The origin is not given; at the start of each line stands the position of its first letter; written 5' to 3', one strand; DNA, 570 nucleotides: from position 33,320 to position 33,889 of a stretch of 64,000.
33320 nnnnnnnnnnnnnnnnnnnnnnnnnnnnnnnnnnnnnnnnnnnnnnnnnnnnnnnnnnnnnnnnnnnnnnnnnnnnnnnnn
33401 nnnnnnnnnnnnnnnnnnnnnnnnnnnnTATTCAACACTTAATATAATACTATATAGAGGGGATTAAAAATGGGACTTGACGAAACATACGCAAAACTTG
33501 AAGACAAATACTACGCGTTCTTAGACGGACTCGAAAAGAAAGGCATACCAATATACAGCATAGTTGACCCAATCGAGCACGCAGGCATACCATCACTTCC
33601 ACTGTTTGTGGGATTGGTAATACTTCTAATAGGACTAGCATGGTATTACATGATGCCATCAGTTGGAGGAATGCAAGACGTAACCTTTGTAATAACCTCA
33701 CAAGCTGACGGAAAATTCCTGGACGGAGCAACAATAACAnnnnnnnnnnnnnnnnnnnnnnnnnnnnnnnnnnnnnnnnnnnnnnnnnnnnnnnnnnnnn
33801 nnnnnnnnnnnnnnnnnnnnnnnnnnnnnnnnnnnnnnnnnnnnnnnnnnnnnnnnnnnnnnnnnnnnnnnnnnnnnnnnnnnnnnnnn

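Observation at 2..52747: Fifty-kilobase cell-surface supercluster combining three type-IV-filament motors with giant exoproteins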

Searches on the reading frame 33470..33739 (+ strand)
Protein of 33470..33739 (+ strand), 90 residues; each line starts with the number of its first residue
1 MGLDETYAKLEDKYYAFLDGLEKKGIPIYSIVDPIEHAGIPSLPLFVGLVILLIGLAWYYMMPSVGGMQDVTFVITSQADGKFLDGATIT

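Call 64: find_homologous_proteins(query=window:33470-33739:+, max_evalue=0.001)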
Query seq(90 aa): 1 candidates shared short words with the query, none scored E <= 0.001.
